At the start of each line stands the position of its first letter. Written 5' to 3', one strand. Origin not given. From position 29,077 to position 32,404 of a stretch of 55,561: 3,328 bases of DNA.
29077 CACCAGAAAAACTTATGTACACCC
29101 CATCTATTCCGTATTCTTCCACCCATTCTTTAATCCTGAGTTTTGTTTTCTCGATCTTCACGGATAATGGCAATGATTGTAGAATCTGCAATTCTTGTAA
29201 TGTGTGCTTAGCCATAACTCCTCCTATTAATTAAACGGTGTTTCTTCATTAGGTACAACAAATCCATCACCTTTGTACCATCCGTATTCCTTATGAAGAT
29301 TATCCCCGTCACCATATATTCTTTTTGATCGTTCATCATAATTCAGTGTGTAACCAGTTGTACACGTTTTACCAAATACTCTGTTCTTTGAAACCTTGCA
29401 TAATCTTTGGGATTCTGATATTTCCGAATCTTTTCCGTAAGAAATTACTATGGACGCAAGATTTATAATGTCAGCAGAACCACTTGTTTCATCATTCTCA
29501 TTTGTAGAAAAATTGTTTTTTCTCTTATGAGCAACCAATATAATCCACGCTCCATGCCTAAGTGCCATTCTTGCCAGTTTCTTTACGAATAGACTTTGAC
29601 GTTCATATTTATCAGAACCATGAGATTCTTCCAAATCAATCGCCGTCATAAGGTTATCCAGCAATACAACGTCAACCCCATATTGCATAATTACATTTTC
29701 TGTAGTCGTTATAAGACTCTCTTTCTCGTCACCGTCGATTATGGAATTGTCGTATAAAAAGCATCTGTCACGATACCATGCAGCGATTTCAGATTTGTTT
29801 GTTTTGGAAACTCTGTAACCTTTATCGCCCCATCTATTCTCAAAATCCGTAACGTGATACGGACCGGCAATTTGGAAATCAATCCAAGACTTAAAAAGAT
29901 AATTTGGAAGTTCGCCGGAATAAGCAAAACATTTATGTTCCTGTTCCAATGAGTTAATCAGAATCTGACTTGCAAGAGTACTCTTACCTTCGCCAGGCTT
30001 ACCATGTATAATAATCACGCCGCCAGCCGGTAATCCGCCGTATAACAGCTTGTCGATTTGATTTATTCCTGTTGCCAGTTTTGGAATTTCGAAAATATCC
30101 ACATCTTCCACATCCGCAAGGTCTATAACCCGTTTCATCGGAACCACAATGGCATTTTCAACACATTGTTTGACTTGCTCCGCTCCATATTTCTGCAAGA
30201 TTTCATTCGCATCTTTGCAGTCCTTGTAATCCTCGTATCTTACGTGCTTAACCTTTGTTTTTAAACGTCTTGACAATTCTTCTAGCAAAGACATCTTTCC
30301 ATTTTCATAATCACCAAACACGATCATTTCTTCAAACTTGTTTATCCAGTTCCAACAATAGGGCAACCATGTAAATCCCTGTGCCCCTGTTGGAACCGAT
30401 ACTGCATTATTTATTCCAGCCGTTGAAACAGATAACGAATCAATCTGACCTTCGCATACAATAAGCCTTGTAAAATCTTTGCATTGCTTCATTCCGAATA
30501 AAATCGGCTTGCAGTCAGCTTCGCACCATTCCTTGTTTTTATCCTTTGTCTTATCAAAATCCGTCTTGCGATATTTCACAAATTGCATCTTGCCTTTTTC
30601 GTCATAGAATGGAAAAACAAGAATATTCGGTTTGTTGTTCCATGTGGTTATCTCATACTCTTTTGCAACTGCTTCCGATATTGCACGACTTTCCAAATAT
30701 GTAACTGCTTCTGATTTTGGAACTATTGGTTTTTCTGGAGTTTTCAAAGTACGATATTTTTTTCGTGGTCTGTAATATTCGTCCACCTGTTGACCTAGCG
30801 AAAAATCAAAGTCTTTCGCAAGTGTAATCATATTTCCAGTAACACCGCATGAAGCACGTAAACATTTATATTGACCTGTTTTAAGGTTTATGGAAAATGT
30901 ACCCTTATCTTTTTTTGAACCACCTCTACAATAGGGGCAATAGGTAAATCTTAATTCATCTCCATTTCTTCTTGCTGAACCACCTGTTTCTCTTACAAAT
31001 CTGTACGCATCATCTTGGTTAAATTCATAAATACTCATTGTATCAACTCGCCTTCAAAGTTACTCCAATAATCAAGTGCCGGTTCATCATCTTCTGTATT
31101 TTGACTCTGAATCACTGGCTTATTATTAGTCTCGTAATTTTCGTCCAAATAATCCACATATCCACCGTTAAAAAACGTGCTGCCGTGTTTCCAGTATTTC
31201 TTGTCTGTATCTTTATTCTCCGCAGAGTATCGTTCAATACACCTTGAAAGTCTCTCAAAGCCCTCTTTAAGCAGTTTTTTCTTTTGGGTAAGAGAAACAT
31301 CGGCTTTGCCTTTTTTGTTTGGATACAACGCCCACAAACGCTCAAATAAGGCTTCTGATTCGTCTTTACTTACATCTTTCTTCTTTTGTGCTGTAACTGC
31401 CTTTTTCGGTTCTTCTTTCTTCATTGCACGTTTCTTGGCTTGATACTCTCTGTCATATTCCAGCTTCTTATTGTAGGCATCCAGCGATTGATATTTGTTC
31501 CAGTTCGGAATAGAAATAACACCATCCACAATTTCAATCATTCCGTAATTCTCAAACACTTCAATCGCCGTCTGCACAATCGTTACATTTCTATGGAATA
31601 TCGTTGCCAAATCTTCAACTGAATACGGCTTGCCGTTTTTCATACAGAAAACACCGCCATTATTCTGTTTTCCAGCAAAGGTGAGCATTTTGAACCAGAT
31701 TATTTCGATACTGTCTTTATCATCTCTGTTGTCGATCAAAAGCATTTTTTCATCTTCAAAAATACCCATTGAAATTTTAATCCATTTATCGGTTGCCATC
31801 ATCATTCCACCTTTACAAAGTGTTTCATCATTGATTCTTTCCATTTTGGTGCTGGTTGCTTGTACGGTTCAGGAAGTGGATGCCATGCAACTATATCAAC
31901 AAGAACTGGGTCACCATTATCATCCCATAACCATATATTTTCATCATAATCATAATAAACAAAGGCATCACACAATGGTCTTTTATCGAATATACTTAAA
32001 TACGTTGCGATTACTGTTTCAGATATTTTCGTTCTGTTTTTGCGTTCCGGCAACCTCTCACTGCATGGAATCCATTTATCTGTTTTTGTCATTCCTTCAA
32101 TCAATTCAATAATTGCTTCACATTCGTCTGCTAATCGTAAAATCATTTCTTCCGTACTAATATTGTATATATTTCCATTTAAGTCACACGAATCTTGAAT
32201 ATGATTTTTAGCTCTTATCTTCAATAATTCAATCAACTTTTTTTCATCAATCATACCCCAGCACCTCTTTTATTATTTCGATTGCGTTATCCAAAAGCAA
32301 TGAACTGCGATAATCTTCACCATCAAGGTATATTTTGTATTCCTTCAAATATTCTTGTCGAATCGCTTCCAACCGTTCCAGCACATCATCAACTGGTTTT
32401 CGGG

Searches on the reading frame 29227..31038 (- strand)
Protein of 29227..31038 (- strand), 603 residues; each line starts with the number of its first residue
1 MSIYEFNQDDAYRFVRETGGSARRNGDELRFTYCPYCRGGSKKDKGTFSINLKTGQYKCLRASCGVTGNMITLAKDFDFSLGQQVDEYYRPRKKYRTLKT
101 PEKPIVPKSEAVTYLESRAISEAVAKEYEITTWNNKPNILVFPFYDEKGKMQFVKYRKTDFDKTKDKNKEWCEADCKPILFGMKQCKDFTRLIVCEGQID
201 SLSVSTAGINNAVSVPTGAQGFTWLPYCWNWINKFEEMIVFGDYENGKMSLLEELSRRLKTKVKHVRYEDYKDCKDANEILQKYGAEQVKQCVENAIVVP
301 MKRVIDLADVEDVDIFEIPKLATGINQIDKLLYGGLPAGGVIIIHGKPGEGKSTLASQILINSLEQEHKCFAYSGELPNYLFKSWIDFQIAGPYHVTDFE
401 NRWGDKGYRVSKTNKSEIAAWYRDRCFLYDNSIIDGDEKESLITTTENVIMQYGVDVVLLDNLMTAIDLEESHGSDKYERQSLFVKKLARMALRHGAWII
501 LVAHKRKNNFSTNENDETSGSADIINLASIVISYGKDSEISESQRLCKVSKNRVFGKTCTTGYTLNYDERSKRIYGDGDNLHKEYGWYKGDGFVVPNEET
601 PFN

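Call 5: search_protein_families(library=pfam, proteins=[window:29227-31038:-], max_evalue=0.01)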
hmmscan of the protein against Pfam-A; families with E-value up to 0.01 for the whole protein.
window:29227-31038:- (603 aa): 15 families
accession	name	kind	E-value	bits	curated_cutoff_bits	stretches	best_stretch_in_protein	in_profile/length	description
PF13481.12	AAA_25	-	3.9e-12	46.6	27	1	322-509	16-194/195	AAA domain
PF06745.19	ATPase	-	3.2e-11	43.5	26.6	1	322-370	2-51/231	KaiC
PF20720.3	nSTAND3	-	3.1e-07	30.7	27.2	1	340-453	18-117/155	Novel STAND NTPase 3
PF13362.12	Toprim_3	-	3.7e-05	24.5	27.2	1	192-287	2-95/95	Toprim domain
PF03796.21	DnaB_C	-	0.00018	21.4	27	1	321-379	2-60/255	DnaB-like helicase C terminal domain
PF13155.12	Toprim_2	-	0.0003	21.5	22.1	1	193-281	1-88/88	Toprim-like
PF13238.12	AAA_18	-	0.0004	21.3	29.4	0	342-376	1-36/128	AAA domain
PF00910.28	RNA_helicase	-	0.00051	20.9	21.5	0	342-366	1-24/105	RNA helicase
PF01637.24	ATPase_2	-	0.0011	19.3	33.2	0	325-469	8-125/225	ATPase domain predominantly from Archaea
PF24883.2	NPHP3_N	-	0.0012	19.5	24.8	1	340-373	23-55/164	Nephrocystin 3, N-terminal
PF13401.12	AAA_22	-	0.0013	19.5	27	1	340-463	6-93/130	AAA domain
PF19898.4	DUF6371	-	0.0017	18.6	27.7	1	120-186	15-86/150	Domain of unknown function (DUF6371)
PF00931.28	NB-ARC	-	0.0019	17.9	23.5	1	330-371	10-49/248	NB-ARC domain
PF13671.12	AAA_33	-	0.0031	18.2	27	0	341-360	1-20/143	AAA domain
PF00154.27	RecA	-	0.0035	17.3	27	0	315-368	27-81/262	recA bacterial DNA recombination protein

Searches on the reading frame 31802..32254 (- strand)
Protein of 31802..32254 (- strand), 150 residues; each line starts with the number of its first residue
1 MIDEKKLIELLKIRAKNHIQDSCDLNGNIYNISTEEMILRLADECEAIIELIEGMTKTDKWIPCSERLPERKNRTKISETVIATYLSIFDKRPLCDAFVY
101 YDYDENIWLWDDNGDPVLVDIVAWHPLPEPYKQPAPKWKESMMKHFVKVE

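Call 75: search_protein_families(library=pfam, proteins=[window:31802-32254:-], max_evalue=0.0001)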
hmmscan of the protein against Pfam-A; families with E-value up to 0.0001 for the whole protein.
window:31802-32254:- (150 aa): 1 family
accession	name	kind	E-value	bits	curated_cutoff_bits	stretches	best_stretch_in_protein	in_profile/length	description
PF04448.17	DUF551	-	3.2e-05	25.2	22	1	60-130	1-66/68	Protein of unknown function (DUF551)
